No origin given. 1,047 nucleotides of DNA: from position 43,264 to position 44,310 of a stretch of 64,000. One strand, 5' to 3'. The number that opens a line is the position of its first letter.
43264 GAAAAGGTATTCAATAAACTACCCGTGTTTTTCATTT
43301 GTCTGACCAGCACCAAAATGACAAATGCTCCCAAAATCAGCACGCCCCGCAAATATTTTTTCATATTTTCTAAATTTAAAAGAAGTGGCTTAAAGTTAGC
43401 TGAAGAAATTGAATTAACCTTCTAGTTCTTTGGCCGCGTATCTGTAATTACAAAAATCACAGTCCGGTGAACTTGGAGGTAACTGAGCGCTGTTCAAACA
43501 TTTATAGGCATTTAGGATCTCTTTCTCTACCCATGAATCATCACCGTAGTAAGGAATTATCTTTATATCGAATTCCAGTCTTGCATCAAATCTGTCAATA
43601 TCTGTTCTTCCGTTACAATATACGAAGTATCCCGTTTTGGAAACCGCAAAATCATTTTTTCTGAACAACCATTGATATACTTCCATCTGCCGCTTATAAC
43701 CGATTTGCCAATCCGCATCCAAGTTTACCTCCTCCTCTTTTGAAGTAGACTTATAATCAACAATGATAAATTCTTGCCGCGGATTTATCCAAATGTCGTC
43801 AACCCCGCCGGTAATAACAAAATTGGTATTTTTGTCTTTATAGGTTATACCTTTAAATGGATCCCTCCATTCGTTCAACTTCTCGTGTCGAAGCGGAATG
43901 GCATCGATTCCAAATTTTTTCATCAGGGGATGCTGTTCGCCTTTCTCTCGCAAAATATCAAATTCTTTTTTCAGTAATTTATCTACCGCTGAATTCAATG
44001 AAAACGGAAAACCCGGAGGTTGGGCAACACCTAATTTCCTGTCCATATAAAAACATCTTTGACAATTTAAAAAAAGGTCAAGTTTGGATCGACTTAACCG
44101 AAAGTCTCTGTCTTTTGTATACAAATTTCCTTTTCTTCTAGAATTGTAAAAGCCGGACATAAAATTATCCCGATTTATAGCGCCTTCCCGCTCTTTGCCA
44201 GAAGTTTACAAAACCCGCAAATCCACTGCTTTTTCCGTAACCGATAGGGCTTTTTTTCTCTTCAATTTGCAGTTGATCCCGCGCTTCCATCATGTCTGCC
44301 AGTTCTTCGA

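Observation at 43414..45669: Cas4-like PD-(D/E)xK nuclease coupled to a putative MazG-like NTPase, plus two unknown genes, outside any CRISPR context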

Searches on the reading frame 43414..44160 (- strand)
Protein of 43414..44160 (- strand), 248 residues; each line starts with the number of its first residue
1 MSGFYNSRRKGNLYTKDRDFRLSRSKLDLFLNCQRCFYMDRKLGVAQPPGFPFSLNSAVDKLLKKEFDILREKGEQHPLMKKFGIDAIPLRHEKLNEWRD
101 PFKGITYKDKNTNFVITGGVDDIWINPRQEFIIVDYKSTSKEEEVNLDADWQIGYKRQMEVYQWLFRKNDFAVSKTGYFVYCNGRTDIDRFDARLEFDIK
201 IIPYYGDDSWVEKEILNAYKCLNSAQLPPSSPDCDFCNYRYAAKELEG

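Call 3: search_protein_families(library=pfam, proteins=[window:43414-44160:-], max_evalue=1)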
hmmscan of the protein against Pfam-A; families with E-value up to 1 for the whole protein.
window:43414-44160:- (248 aa): 1 family
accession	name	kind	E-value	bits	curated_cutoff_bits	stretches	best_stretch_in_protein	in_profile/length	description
PF12705.13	PDDEXK_1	-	3.1e-11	44.1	22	1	21-240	1-243/247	PD-(D/E)XK nuclease superfamily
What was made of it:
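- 43414..44160 (-): Stand-alone Cas4/RecB-family PD-(D/E)XK nuclease, 248 aa. Catalytic residues D122, D135, K137 and Q158…Y162. Four-cysteine site C33-x2-C36 … C234-x2-C237. PF12705 at 44.1 bits (call 3).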

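Call 4: search_protein_families(library=padloc, proteins=[window:43414-44160:-], max_evalue=1)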
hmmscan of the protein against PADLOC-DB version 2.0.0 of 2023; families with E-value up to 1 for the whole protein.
window:43414-44160:- (248 aa): 5 families
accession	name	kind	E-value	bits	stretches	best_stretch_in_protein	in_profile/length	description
PDLC01250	Cas4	-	1.3e-07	30.1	1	30-241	9-165/168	"CAS-I,CAS-II,CAS-III,CAS-IV,CAS-V,CAS-VI; acquisition_associated"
PDLC00943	Cas4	-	3.9e-07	28.2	1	119-241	70-176/180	CRISPR-associated protein Cas4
PDLC00944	Cas4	-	4e-07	28.4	1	111-241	59-174/177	Cas4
PDLC01447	Cas4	-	1.7e-06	26.6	1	21-241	4-155/161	"CAS-I,CAS-II,CAS-III,CAS-IV,CAS-V,CAS-VI; acquisition_associated"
PDLC02087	Cas4b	-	0.0012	17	1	112-188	70-140/189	-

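Call 5: search_protein_families(library=ncbifam, proteins=[window:43414-44160:-], max_evalue=1)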
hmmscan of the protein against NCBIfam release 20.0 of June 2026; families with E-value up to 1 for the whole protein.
window:43414-44160:- (248 aa): 3 families
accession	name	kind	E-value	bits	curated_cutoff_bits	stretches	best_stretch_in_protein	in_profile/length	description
TIGR00372.1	cas4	equivalog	1.5e-06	28.2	65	1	119-241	70-176/180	CRISPR-associated protein Cas4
NF010485.0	PRK13909.1-2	equivalog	0.074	11.2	650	1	122-182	849-899/909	RecB-like helicase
NF000287.1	SMB1_fam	exception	0.087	12.2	400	1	96-157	21-80/280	SMB-1 family subclass B3 metallo-beta-lactamase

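Call 8: find_encoding_contigs(protein=window:43414-44160:-, flank=10000, max_places=6)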
Protein window:43414-44160:- (248 aa): no gene with exactly this product is on record in the collection.

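Call 14: find_homologous_proteins(query=window:43414-44160:-)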
Query window:43414-44160:- (248 aa): 8000 proteins with E <= 0.001 among 8000 candidates; the best 120 are listed.
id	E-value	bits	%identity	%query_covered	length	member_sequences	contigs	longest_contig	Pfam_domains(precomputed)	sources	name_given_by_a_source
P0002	7.8e-143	492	83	100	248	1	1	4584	PF12705.14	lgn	-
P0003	1.1e-142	492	100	85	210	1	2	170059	PF12705.14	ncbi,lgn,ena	-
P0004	3.6e-142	490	83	100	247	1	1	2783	PF12705.14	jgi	jgi:hypothetical protein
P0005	6.1e-139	480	80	100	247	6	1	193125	PF12705.14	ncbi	-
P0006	8.4e-139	479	80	100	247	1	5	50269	PF12705.14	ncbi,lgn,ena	-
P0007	1.1e-138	479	81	100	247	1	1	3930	PF12705.14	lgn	-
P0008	5.3e-138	477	79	100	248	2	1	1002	PF12705.14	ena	-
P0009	2.9e-137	474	79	100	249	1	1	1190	PF12705.14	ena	-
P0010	3.7e-137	474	79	100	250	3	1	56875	PF12705.14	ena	-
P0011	6.6e-137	473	78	100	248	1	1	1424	PF12705.14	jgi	jgi:hypothetical protein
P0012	7.1e-137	473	79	100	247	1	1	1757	PF12705.14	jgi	jgi:CRISPR/Cas system-associated exonuclease Cas4 (RecB family)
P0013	3.3e-136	471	79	100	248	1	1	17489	PF12705.14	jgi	jgi:hypothetical protein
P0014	6.5e-136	470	78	100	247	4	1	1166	PF12705.14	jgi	jgi:CRISPR/Cas system-associated exonuclease Cas4 (RecB family)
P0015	2.3e-135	468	79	100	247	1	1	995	PF12705.14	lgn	-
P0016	1.0e-134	466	78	100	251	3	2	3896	PF12705.14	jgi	jgi:CRISPR/Cas system-associated exonuclease Cas4 (RecB family)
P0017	6.5e-134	463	77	100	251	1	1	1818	PF12705.14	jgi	jgi:hypothetical protein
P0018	1.4e-133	462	79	100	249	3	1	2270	PF12705.14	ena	-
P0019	1.7e-133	462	78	100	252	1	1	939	PF12705.14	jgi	jgi:CRISPR/Cas system-associated exonuclease Cas4 (RecB family)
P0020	5.4e-133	460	77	100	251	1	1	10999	PF12705.14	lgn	-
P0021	5.6e-133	460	78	100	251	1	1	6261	PF12705.14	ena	-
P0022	5.8e-133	460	77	100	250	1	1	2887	PF12705.14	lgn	-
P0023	6.5e-133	460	77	100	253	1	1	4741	PF12705.14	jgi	jgi:hypothetical protein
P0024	1.0e-132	459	76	100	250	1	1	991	PF12705.14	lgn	-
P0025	1.1e-132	459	78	100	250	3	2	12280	PF12705.14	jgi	jgi:CRISPR/Cas system-associated exonuclease Cas4 (RecB family)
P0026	2.2e-132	458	78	100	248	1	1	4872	PF12705.14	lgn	-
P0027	4.1e-132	457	79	100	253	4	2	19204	PF12705.14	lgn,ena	-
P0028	9.1e-132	456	77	100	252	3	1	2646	PF12705.14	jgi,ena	-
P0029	9.7e-132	456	78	100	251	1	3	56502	PF12705.14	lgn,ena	-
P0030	1.0e-131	456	76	100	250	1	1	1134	PF12705.14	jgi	jgi:CRISPR/Cas system-associated exonuclease Cas4 (RecB family)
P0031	1.3e-131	456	79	100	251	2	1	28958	PF12705.14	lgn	-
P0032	1.5e-131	456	78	100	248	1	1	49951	PF12705.14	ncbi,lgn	-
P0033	1.8e-131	455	77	100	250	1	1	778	PF12705.14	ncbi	-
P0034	2.8e-131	455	75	100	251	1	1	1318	PF12705.14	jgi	jgi:CRISPR/Cas system-associated exonuclease Cas4 (RecB family)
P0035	3.2e-131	454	79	100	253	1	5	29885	PF12705.14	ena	-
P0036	7.9e-131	453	76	100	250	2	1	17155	PF12705.14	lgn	-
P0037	8.2e-131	453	76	100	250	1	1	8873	PF12705.14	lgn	-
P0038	1.1e-130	453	76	100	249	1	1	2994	PF12705.14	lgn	-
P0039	1.2e-130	453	76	100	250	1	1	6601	PF12705.14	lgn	-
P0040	1.2e-130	453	76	100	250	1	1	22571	PF12705.14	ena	-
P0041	2.3e-130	452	77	100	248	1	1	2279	PF12705.14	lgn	-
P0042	2.9e-130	451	78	100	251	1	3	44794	PF12705.14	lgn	-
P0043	3.4e-130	451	77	99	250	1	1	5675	PF12705.14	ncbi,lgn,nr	ncbi:MAG TPA: PD-(D/E)XK nuclease family protein [Candidatus Sulfotelmatobacter sp.]|nr:PD-(D/E)XK n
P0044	3.6e-130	451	76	100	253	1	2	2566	PF12705.14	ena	-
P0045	5.3e-130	450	76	100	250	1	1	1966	PF12705.14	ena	-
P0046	7.7e-130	450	76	100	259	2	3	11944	PF12705.14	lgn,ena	-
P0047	8.2e-130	450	76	100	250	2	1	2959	PF12705.14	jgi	-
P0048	1.0e-129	449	77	100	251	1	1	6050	PF12705.14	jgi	jgi:hypothetical protein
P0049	1.7e-129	449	76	100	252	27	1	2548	PF12705.14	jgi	jgi:CRISPR/Cas system-associated exonuclease Cas4 (RecB family)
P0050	2.9e-129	448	76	100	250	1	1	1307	PF12705.14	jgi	jgi:CRISPR/Cas system-associated exonuclease Cas4 (RecB family)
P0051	3.4e-129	448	77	100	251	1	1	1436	PF12705.14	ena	-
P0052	4.1e-129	448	76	100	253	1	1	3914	PF12705.14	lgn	-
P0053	4.1e-129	448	76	100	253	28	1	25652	PF12705.14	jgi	jgi:hypothetical protein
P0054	4.9e-129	447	76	100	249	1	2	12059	PF12705.14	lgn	-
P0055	5.6e-129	447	77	100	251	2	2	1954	PF12705.14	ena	-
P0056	5.9e-129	447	77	100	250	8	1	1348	PF12705.14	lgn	-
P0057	9.6e-129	446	75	100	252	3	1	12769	PF12705.14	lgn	-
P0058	9.9e-129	446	76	100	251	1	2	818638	PF12705.14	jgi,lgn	jgi:CRISPR/Cas system-associated exonuclease Cas4 (RecB family)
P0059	2.3e-128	445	78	100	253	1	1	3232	PF12705.14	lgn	-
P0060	3.2e-128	445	75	100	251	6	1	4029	PF12705.14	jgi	jgi:hypothetical protein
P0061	6.1e-128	444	76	100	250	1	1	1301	PF12705.14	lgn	-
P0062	7.0e-128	443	72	100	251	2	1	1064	PF12705.14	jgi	jgi:CRISPR/Cas system-associated exonuclease Cas4 (RecB family)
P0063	7.4e-128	443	76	100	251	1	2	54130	PF12705.14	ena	-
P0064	9.8e-128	443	83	92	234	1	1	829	PF12705.14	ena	-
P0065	2.2e-127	442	77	100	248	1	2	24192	PF12705.14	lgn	-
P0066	5.2e-127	441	76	100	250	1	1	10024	PF12705.14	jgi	jgi:CRISPR/Cas system-associated exonuclease Cas4 (RecB family)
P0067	8.6e-127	440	74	100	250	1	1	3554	PF12705.14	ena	-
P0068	9.0e-127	440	72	100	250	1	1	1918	PF12705.14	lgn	-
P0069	1.3e-126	439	76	99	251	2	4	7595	PF12705.14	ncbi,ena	-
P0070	2.8e-126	438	75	100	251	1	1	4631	PF12705.14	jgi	jgi:CRISPR/Cas system-associated exonuclease Cas4 (RecB family)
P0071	3.2e-126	438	74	100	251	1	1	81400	PF12705.14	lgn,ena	-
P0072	4.9e-126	437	74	99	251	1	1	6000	PF12705.14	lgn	-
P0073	9.6e-126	436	74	100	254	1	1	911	PF12705.14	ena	-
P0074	1.3e-125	436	74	100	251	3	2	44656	PF12705.14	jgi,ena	jgi:CRISPR/Cas system-associated exonuclease Cas4 (RecB family)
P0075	1.4e-125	436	75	100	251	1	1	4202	PF12705.14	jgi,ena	-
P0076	3.5e-125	435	74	100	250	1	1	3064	PF12705.14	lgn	-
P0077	3.6e-125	435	74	99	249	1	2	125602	PF12705.14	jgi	-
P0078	6.2e-125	434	74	99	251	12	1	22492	PF12705.14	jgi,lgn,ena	-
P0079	6.5e-125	434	74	99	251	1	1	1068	PF12705.14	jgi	jgi:CRISPR/Cas system-associated exonuclease Cas4 (RecB family)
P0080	1.5e-124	433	74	99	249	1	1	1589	PF12705.14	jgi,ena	-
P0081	2.0e-124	432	75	100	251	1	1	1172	PF12705.14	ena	-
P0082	3.1e-124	432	73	99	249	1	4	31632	PF12705.14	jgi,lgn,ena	jgi:CRISPR/Cas system-associated exonuclease Cas4 (RecB family)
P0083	6.0e-124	431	73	99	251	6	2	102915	PF12705.14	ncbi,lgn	-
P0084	1.9e-123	429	74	99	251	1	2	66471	PF12705.14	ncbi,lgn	-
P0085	2.5e-123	429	73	98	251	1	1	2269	PF12705.14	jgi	jgi:hypothetical protein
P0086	3.7e-123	428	73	99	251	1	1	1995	PF12705.14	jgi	jgi:CRISPR/Cas system-associated exonuclease Cas4 (RecB family)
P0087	5.7e-123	427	74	98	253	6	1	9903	PF12705.14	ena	-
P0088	8.3e-123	427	72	99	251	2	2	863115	PF12705.14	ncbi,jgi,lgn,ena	-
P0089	8.4e-123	427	73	99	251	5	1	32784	PF12705.14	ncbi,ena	-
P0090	9.5e-123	427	74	100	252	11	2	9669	PF12705.14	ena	-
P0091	1.0e-122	427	74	100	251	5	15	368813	PF12705.14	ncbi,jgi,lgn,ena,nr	ncbi:MAG TPA: PD-(D/E)XK nuclease family protein [Patescibacteria group bacterium]|jgi:CRISPR/Cas sy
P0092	2.0e-122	426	73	100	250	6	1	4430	PF12705.14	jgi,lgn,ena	jgi:hypothetical protein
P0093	5.3e-122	424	72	99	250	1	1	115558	PF12705.14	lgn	-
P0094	5.7e-122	424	71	99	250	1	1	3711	PF12705.14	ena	-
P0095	7.0e-122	424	72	100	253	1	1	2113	PF12705.14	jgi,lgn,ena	-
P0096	1.0e-121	423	71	99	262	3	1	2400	PF12705.14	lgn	-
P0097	1.4e-121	423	77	92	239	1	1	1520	PF12705.14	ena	-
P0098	3.0e-121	422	72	100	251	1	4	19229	PF12705.14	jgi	jgi:RecB family exonuclease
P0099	4.8e-121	421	72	100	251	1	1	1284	PF12705.14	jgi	jgi:CRISPR/Cas system-associated exonuclease Cas4 (RecB family)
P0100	6.2e-121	421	70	100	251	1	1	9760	PF12705.14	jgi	jgi:CRISPR/Cas system-associated exonuclease Cas4 (RecB family)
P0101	1.2e-120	420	71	100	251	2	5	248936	PF12705.14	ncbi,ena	-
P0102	1.5e-120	419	72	100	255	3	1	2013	PF12705.14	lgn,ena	-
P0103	3.4e-120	418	70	100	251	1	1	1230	PF12705.14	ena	-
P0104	2.7e-119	415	72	100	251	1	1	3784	PF12705.14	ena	-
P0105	3.0e-119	415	71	100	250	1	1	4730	PF12705.14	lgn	-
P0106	4.0e-119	415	72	100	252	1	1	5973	PF12705.14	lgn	-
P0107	4.7e-119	415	71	99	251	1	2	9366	PF12705.14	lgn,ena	-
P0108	4.8e-119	415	70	100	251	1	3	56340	PF12705.14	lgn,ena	-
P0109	6.4e-119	414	72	100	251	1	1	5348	PF12705.14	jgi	jgi:hypothetical protein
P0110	6.6e-119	414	70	99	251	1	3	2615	PF12705.14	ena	-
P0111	6.9e-119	414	70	100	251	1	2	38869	PF12705.14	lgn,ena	-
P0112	1.2e-118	413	71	100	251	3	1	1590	PF12705.14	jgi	jgi:CRISPR/Cas system-associated exonuclease Cas4 (RecB family)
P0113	1.2e-118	413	71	100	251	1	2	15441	PF12705.14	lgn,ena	-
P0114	1.3e-118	413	72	100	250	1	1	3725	PF12705.14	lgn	-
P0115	3.9e-118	412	71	100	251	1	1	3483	PF12705.14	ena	-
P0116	5.0e-118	411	71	100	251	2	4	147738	PF12705.14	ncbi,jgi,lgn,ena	-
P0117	5.5e-118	411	70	100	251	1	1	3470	PF12705.14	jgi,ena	-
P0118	7.0e-118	411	70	100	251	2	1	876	PF12705.14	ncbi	-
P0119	8.2e-118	410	71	100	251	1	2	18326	PF12705.14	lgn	-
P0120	8.6e-118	410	70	100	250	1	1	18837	PF12705.14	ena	-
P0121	9.1e-118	410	70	100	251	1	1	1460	PF12705.14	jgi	-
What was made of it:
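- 43414..44160 (-): More than 8000 homologues (call 14).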

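Call 15: search_protein_families(library=phrogs, proteins=[window:43414-44160:-], max_evalue=1)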
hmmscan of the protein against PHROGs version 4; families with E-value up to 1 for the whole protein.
window:43414-44160:- (248 aa): 9 families
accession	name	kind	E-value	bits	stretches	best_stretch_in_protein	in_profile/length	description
phrog_31195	-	unknown function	1.9e-12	48.2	1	21-239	5-220/232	-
phrog_1706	-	DNA, RNA and nucleotide metabolism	9e-09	36.2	1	107-242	113-241/293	CRISPR/Cas system associated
phrog_69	-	DNA, RNA and nucleotide metabolism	0.006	16.6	1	117-242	206-322/501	exonuclease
phrog_1227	-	DNA, RNA and nucleotide metabolism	0.056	13.7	1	125-238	137-252/268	exonuclease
phrog_412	-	DNA, RNA and nucleotide metabolism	0.15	12.3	1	122-171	290-338/440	exonuclease VIII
phrog_12306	-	unknown function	0.17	13.2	1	117-163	19-65/65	-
phrog_29057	-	unknown function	0.19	12.1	1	108-148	52-90/209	-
phrog_298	-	DNA, RNA and nucleotide metabolism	0.26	11.6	1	118-169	168-214/293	exonuclease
phrog_1218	-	DNA, RNA and nucleotide metabolism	0.56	10.4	0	113-154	137-179/364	exonuclease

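Call 17: find_related_loci(query=window:43414-44160:-, collection=genome_contigs, flank=6000)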
Query window:43414-44160:- (248 aa) in genome_contigs; peptide patterns used: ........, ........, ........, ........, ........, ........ (x = any residue, [..] = any of these).
599 stretches matched a pattern (row limit reached: there are more); 584 encode a relative of the query (tblastn E <= 1e-3); the best 80 are kept; 80 distinct loci.
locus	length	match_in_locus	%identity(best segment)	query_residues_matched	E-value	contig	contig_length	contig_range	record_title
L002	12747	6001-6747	77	1-247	5e-132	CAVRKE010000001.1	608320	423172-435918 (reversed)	MAG: Candidatus Levybacteria bacterium isolate MFD01476.bin.1.95 genome assembly, contig: contig_20563, whole genome sho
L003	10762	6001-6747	78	1-247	6e-132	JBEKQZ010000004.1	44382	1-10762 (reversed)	MAG: Candidatus Levyibacteriota bacterium isolate SPRUCE 49 SPRUCE_49_4, whole genome shotgun sequence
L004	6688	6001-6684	79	1-228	3e-125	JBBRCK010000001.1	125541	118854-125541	MAG: Candidatus Levyibacteriota bacterium isolate Co_metawrap_2398 Cmw_2398_k141_29021768_length_125541_cov_20.8031, who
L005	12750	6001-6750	69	1-247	9e-116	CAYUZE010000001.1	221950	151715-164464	MAG TPA_asm: uncultured Gammaproteobacteria bacterium isolate binchicken_co130_63 genome assembly, contig: NODE_102_leng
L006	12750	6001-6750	68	1-247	1e-115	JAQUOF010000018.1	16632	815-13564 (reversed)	MAG: Patescibacteria group bacterium isolate STD1_195 NODE_8236_length_16632_cov_11.227810_Sandtown_D1, whole genome sho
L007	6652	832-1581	69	1-247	4e-115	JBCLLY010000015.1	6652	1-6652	Candidatus Levyibacteriota bacterium isolate SLM_LV1_02b-C10 Node_15_length_6652_cov_89.486685, whole genome shotgun seq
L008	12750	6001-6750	68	1-247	6e-115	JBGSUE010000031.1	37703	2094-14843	MAG: Patescibacteria group bacterium isolate JTS-AC425 k141_1398385, whole genome shotgun sequence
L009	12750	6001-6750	68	1-247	1e-114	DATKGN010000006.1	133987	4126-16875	MAG TPA_asm: Patescibacteria group bacterium isolate SMAG_U14552 k141_53988, whole genome shotgun sequence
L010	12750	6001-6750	68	1-247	3e-114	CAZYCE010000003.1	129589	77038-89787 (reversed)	MAG TPA_asm: uncultured Gammaproteobacteria bacterium isolate binchicken_co220_61 genome assembly, contig: NODE_38_lengt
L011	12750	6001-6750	66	1-247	8e-114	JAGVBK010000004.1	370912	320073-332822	MAG: Candidatus Shapirobacteria bacterium isolate DeMMO6_54 c_000000064601, whole genome shotgun sequence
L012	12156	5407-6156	65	1-247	5e-113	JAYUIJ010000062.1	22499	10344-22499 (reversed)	MAG: Candidatus Kerfeldbacteria bacterium isolate GFS_8656 GFS_8656_61, whole genome shotgun sequence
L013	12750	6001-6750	64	1-247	9e-113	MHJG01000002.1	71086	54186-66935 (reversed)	MAG: Candidatus Harrisonbacteria bacterium RIFCSPHIGHO2_02_FULL_42_16 rifcsphigho2_02_scaffold_1566, whole genome shotgu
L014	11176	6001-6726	68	1-239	2e-112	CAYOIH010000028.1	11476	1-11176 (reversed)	MAG TPA_asm: uncultured Candidatus Saccharibacteria bacterium isolate SRP178699_co1_594 genome assembly, contig: NODE_76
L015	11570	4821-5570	66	1-248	1e-112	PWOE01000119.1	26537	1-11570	MAG: Candidatus Nealsonbacteria bacterium isolate CSSed10_355 CS-Sed10-C2722, whole genome shotgun sequence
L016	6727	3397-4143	63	1-247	8e-112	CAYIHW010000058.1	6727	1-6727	MAG TPA_asm: uncultured Candidatus Saccharibacteria bacterium isolate ERP119705_co23_139 genome assembly, contig: NODE_1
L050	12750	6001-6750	67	1-247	1e-105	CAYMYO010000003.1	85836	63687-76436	MAG TPA_asm: uncultured Gammaproteobacteria bacterium isolate SRP302447_co1_58 genome assembly, contig: NODE_925_length_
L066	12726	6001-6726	62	1-239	8e-104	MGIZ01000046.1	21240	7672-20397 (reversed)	MAG: Candidatus Yanofskybacteria bacterium RIFCSPHIGHO2_01_FULL_39_8b rifcsphigho2_01_scaffold_4997, whole genome shotgu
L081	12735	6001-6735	62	1-242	4e-103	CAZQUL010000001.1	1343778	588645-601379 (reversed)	MAG TPA_asm: uncultured Gammaproteobacteria bacterium isolate SRP257259_co1_238 genome assembly, contig: NODE_1_length_1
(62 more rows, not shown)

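Call 24: search_protein_families(library=pfam, proteins=[L004:4803-5462:+], max_evalue=0.1)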
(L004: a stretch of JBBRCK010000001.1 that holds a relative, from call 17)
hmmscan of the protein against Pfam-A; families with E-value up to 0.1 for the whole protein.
L004:4803-5462:+ (219 aa): 1 family
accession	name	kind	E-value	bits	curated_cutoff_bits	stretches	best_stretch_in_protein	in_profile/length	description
PF01503.22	PRA-PH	-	0.012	16.5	21.3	1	147-189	29-74/86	Phosphoribosyl-ATP pyrophosphohydrolase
